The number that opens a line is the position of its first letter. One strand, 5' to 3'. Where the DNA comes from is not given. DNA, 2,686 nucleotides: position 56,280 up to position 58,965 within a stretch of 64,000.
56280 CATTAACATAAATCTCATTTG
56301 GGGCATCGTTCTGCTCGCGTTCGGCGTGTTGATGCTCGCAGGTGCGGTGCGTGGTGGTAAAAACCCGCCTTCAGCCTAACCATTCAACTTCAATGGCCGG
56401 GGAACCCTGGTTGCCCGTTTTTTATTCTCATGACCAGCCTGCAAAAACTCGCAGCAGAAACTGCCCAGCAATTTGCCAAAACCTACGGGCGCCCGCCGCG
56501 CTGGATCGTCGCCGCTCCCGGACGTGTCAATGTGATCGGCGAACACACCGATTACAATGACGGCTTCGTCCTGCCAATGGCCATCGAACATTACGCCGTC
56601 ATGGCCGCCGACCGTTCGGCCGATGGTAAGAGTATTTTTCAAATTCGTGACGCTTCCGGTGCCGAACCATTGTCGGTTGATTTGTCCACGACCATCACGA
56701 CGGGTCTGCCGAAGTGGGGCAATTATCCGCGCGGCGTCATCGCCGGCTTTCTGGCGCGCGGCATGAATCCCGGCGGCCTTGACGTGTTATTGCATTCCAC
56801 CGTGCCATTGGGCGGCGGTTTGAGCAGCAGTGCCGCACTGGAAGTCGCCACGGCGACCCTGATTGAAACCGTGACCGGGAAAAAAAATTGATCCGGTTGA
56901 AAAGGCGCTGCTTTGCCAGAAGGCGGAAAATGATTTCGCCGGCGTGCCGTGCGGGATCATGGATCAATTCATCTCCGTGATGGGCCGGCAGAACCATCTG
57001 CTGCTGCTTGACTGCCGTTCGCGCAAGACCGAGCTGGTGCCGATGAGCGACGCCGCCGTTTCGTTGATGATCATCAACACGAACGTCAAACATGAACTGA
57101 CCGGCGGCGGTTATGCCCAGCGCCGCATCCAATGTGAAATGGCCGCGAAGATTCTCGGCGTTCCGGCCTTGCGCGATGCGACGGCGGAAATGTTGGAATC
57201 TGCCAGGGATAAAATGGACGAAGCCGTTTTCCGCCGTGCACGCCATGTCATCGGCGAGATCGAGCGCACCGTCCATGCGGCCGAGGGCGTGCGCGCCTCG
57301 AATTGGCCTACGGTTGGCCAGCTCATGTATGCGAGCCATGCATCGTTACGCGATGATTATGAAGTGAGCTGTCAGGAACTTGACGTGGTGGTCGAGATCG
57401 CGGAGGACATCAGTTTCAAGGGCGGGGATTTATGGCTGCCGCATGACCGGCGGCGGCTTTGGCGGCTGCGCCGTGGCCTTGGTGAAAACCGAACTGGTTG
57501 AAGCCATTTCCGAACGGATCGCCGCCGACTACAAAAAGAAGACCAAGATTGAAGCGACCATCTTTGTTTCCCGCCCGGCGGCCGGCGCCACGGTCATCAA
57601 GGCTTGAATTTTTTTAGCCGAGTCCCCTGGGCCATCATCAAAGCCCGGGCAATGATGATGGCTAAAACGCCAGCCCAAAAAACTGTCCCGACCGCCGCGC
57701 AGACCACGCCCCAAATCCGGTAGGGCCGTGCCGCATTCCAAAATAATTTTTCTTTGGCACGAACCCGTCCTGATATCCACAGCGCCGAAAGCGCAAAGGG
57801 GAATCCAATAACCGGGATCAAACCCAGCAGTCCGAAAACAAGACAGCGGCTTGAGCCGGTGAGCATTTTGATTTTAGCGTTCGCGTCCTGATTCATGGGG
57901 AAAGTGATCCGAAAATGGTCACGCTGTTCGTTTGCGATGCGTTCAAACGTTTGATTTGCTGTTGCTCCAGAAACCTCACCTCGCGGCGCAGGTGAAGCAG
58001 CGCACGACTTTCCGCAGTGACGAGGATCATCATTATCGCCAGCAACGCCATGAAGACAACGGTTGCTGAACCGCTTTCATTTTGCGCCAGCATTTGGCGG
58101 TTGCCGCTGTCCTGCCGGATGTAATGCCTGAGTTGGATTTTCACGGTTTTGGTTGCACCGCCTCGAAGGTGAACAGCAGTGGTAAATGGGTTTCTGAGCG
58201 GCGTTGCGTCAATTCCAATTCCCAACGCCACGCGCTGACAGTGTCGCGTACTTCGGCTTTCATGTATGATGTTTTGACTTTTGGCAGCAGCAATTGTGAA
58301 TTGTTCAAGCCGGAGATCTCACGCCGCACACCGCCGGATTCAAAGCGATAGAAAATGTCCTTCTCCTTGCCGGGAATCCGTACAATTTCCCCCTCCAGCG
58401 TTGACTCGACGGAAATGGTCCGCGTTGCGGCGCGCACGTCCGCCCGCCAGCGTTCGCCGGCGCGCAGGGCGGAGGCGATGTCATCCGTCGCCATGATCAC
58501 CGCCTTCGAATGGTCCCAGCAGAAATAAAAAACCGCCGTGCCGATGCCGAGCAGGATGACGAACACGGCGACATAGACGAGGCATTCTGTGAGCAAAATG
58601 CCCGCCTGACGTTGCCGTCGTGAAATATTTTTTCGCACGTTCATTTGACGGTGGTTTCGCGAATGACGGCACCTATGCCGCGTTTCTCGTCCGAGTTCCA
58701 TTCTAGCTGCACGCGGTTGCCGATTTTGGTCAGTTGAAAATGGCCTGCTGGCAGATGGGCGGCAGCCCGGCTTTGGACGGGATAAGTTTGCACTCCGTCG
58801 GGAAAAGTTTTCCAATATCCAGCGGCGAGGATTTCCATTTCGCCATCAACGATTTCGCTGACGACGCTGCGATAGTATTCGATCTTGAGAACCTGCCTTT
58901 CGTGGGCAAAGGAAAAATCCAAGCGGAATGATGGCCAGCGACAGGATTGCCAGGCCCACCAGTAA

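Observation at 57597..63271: A compact type IV filament-like operon is headed by an ECF sigma/anti-sigma pair and carries two GspF paralogs and highly divergent pseudopilins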

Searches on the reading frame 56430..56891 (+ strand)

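Call 35: search_protein_families(library=pfam, proteins=[window:56430-56891:+], max_evalue=1)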
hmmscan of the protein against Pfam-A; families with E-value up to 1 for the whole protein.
window:56430-56891:+ (153 aa): 2 families
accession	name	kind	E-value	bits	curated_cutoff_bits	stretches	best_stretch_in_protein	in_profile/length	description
PF10509.15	GalKase_gal_bdg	-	1.7e-23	82.4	23.1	1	13-61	1-48/49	Galactokinase galactose-binding signature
PF00288.32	GHMP_kinases_N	-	5.5e-08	33.4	22.3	1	99-150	2-51/87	GHMP kinases N terminal domain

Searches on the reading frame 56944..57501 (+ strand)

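Call 35: search_protein_families(library=pfam, proteins=[window:56944-57501:+], max_evalue=1)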
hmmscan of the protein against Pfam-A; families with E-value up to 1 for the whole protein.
window:56944-57501:+ (185 aa): 2 families
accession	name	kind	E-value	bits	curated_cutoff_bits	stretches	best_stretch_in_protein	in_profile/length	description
PF08544.19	GHMP_kinases_C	-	0.054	14.3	21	1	113-155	2-45/85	GHMP kinases C terminal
PF19358.4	DUF5935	-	0.064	13.6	23.6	1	22-65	120-163/193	Family of unknown function (DUF5935)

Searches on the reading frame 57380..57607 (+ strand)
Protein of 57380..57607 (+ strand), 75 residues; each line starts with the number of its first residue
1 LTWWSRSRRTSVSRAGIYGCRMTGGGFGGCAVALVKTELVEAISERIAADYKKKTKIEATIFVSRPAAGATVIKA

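Call 35: search_protein_families(library=pfam, proteins=[window:57380-57607:+], max_evalue=1)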
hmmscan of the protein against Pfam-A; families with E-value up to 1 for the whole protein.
window:57380-57607:+ (75 aa): 1 family
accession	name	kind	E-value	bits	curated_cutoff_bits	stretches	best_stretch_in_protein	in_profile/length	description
PF08544.19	GHMP_kinases_C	-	2.7e-07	31.3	21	1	13-52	44-84/85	GHMP kinases C terminal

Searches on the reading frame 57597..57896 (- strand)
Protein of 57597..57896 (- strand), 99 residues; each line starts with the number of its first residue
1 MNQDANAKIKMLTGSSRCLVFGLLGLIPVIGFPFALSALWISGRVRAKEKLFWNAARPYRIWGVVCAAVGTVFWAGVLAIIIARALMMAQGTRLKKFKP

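Call 3: search_protein_families(library=pfam, proteins=[window:57597-57896:-], max_evalue=0.1)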
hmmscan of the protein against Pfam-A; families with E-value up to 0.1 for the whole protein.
window:57597-57896:- (99 aa): 0 families

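Call 4: search_protein_families(library=ncbifam, proteins=[window:57597-57896:-], max_evalue=0.1)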
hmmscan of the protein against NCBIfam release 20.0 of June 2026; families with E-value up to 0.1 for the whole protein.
window:57597-57896:- (99 aa): 1 family
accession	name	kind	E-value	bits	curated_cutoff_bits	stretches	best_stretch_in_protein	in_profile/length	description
NF041647.1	ABC_perm_CPBP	equivalog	0.067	11.9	435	1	19-95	452-527/636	ABC transporter permease subunit/CPBP intramembrane protease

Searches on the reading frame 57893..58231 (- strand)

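Call 3: search_protein_families(library=pfam, proteins=[window:57893-58231:-], max_evalue=0.1)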
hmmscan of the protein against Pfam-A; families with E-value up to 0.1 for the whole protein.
window:57893-58231:- (112 aa): 1 family
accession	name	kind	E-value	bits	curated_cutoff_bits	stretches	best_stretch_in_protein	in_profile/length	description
PF19323.4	KCTD4_C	-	0.017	15.8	27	1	31-71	56-96/122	BTB/POZ domain-containing protein KCTD4 C-terminus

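Call 4: search_protein_families(library=ncbifam, proteins=[window:57893-58231:-], max_evalue=0.1)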
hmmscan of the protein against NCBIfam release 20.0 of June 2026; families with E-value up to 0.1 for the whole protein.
window:57893-58231:- (112 aa): 0 families

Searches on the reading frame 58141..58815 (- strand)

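Call 3: search_protein_families(library=pfam, proteins=[window:58141-58815:-], max_evalue=0.1)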
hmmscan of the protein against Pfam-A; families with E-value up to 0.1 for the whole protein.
window:58141-58815:- (224 aa): 2 families
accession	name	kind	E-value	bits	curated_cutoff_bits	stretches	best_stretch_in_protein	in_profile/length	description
PF12751.13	Vac7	-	0.019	14.8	28.7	1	29-99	258-324/383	Vacuolar segregation subunit 7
PF11495.14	Regulator_TrmB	-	0.076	12.7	22.2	1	107-147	151-193/233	Archaeal transcriptional regulator TrmB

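Call 4: search_protein_families(library=ncbifam, proteins=[window:58141-58815:-], max_evalue=0.1)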
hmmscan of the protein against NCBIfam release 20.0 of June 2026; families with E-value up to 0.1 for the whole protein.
window:58141-58815:- (224 aa): 1 family
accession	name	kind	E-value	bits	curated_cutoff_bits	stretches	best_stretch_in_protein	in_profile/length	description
NF010306.0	PRK13743.1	equivalog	0.032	14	144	1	53-105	19-71/140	F-type conjugal transfer protein TrbF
